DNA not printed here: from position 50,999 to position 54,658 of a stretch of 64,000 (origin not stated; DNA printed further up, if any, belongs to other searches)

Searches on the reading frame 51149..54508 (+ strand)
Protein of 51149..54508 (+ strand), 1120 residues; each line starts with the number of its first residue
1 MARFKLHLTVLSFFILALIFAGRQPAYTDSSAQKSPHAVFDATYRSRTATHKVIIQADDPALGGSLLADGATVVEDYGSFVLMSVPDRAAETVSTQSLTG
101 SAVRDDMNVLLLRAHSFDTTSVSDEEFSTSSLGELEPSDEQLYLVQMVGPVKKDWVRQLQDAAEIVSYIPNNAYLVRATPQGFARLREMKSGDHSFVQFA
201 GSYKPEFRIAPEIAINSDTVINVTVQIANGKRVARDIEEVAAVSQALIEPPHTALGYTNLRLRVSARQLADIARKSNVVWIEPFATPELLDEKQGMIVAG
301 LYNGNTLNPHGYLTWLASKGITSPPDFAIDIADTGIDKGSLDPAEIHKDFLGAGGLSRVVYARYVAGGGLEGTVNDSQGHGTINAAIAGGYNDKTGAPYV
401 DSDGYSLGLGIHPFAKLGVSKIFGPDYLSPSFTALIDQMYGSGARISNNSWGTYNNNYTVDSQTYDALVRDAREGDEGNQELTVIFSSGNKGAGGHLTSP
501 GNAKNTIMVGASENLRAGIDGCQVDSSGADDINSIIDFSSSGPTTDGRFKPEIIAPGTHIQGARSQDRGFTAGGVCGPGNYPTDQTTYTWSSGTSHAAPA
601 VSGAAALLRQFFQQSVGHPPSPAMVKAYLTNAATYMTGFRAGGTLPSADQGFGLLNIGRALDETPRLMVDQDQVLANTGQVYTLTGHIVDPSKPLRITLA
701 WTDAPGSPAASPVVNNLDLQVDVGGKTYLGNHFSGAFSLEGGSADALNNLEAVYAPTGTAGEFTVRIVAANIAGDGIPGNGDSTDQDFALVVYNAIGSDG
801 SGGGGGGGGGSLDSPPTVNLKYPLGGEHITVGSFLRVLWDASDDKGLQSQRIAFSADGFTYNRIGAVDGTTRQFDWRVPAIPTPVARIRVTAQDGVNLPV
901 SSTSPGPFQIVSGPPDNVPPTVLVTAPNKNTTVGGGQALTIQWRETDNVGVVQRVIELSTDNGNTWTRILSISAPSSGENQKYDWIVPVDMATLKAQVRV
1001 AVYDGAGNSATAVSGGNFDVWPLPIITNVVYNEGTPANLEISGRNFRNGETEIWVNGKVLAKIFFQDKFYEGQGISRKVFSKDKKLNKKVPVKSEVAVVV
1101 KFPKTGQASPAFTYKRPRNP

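Call 65: search_protein_families(library=padloc, proteins=[window:51149-54508:+], max_evalue=0.00001)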
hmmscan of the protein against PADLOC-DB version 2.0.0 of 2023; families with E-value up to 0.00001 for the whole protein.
window:51149-54508:+ (1120 aa): 2 families
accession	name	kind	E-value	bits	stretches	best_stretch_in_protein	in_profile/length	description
PDLC03014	subtilase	-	2.7e-18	64.6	1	272-637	132-379/391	-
PDLC02197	IetS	-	2.3e-06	24.2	1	533-635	443-537/749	-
